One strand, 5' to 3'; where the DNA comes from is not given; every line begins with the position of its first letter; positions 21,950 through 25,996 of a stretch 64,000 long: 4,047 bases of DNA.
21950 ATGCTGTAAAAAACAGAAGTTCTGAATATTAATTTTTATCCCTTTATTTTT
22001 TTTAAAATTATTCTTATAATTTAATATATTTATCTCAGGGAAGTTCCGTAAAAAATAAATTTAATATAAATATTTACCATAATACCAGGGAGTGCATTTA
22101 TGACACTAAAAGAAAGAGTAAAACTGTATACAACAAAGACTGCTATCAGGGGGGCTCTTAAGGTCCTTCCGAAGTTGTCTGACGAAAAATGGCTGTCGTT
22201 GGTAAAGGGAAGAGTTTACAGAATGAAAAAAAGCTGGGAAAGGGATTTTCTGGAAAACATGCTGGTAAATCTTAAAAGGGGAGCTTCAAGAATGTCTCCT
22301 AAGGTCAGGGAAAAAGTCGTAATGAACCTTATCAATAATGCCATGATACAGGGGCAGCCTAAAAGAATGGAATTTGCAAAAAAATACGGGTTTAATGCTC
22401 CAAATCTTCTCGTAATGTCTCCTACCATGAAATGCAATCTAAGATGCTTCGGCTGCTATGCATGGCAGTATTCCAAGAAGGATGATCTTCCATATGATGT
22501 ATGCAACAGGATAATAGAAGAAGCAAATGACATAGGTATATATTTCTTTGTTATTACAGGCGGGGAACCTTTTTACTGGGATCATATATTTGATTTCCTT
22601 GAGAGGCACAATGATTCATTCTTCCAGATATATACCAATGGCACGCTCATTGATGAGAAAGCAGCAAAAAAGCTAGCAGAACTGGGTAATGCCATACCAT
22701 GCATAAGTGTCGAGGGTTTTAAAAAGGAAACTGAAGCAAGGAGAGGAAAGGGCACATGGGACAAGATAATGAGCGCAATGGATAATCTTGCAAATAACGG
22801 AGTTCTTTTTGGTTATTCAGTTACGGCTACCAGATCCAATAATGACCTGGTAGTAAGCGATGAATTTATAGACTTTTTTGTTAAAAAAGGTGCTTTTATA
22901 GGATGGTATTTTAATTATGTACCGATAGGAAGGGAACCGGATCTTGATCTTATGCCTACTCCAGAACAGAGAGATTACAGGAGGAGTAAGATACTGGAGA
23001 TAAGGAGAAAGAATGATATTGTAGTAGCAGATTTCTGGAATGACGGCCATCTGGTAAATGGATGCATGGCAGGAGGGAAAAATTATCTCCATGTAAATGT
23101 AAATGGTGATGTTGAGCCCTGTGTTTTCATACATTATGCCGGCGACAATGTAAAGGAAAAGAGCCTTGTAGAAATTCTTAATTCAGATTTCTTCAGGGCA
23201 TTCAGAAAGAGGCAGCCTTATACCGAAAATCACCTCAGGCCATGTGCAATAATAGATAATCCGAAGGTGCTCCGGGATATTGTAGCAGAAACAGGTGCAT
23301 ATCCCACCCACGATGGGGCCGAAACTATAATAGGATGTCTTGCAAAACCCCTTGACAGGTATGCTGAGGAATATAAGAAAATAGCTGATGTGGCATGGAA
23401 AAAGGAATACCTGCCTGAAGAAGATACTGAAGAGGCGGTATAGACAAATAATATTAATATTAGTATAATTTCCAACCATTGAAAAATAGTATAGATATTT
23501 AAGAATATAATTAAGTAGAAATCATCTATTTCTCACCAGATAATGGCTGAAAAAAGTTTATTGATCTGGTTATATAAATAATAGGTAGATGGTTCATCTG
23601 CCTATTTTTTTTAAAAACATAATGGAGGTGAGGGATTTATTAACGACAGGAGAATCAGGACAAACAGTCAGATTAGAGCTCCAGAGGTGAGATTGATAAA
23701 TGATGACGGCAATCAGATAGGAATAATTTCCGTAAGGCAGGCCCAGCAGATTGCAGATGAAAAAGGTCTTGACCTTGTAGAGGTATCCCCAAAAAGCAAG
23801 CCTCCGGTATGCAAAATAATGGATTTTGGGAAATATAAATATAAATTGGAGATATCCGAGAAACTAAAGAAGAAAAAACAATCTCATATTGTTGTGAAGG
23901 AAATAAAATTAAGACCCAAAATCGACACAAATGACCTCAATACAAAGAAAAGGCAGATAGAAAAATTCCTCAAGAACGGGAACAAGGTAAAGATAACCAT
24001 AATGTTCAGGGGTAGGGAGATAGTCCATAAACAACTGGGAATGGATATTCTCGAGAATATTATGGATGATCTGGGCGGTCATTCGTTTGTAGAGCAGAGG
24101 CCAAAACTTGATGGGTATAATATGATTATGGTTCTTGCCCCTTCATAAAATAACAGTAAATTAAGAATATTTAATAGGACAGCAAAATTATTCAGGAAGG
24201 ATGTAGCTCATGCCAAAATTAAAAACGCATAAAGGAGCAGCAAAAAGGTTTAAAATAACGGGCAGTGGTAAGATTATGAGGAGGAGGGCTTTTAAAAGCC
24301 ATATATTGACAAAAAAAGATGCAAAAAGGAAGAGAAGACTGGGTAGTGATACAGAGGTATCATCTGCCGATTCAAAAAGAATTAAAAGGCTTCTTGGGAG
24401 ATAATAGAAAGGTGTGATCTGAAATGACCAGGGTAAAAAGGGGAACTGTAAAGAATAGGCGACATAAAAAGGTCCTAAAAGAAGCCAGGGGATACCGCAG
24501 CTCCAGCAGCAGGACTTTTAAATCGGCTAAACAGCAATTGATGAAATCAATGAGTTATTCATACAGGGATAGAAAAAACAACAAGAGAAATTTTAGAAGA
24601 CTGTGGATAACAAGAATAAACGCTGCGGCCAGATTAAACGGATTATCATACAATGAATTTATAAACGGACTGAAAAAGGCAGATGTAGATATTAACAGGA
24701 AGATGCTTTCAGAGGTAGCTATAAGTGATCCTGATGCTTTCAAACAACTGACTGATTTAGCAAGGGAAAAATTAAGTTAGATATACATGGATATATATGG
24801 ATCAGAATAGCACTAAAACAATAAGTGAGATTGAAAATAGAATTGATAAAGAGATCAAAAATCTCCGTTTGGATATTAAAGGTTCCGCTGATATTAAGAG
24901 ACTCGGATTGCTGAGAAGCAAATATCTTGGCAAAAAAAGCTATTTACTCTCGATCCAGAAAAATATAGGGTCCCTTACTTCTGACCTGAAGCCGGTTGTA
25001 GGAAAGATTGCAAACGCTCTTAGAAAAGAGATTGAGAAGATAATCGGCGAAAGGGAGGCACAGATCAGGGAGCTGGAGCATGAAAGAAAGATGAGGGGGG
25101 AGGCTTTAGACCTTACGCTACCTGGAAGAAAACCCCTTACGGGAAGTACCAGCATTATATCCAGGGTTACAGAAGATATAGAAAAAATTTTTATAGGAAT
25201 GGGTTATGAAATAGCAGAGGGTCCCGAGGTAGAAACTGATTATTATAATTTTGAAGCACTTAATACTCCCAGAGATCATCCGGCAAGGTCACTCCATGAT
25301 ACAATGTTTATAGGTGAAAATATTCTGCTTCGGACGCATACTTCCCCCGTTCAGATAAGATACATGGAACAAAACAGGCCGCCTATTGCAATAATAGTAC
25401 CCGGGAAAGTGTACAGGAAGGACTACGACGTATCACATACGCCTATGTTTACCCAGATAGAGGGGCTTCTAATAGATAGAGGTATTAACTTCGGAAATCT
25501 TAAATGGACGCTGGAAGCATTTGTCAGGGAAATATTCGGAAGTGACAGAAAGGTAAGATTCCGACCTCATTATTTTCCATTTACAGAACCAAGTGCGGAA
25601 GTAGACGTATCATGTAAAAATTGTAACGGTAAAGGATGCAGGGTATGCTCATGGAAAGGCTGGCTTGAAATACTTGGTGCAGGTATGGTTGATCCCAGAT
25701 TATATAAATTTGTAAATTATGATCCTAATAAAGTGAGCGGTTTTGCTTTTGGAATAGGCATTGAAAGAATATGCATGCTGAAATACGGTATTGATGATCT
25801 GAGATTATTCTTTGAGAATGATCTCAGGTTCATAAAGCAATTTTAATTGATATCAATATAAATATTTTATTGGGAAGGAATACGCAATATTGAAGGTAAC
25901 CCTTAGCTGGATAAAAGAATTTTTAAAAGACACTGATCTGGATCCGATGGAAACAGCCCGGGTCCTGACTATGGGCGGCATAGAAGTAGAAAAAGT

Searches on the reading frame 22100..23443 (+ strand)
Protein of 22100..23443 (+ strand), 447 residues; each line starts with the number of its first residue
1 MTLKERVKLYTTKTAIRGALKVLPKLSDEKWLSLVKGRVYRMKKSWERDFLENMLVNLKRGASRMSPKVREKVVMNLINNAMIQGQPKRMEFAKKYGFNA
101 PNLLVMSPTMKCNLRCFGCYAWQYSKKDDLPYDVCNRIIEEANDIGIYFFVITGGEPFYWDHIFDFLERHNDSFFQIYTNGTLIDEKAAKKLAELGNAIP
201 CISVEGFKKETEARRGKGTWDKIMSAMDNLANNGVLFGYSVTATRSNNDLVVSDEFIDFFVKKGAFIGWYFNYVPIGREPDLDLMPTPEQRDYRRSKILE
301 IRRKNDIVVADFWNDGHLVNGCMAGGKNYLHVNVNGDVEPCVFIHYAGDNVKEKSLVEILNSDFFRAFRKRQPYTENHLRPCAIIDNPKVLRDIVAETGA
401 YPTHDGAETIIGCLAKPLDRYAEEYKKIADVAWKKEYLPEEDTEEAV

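Call 50: search_protein_families(library=pfam, proteins=[window:22100-23443:+], max_evalue=0.00001)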
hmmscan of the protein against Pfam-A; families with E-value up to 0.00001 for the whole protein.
window:22100-23443:+ (447 aa): 2 families
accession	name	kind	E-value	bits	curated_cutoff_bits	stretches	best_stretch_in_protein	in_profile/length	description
PF04055.27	Radical_SAM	-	1.5e-22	81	29.5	1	106-235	1-141/166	Radical SAM superfamily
PF13186.11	SPASM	-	1.8e-09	38.2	21.5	1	322-373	1-57/67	Iron-sulfur cluster-binding domain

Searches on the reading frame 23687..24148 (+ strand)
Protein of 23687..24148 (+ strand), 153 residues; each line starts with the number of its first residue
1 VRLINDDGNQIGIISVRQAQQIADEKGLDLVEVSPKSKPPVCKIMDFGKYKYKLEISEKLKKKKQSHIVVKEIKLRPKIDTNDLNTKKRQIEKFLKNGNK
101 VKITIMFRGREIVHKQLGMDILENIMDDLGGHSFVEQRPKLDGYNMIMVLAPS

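Call 50: search_protein_families(library=pfam, proteins=[window:23687-24148:+], max_evalue=0.00001)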
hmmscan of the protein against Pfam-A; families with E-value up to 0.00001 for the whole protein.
window:23687-24148:+ (153 aa): 2 families
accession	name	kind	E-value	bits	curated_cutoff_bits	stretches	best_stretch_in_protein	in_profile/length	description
PF00707.27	IF3_C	-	6.3e-35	119.4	34.8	1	68-152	1-85/86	Translation initiation factor IF-3, C-terminal domain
PF05198.21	IF3_N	-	9.2e-26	90.3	26.9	1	2-59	11-68/70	Translation initiation factor IF-3, N-terminal domain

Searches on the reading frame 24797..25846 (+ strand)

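Call 50: search_protein_families(library=pfam, proteins=[window:24797-25846:+], max_evalue=0.00001)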
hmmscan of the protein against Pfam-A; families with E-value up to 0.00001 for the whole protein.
window:24797-25846:+ (349 aa): 2 families
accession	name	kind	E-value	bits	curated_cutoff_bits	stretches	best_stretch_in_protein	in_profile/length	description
PF01409.25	tRNA-synt_2d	-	5.2e-97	324.6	19.8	1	104-349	2-246/246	tRNA synthetases class II core domain (F)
PF02912.23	Phe_tRNA-synt_N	-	6.8e-15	55.2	22.3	1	32-99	2-69/69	Aminoacyl tRNA synthetase class II, N-terminal domain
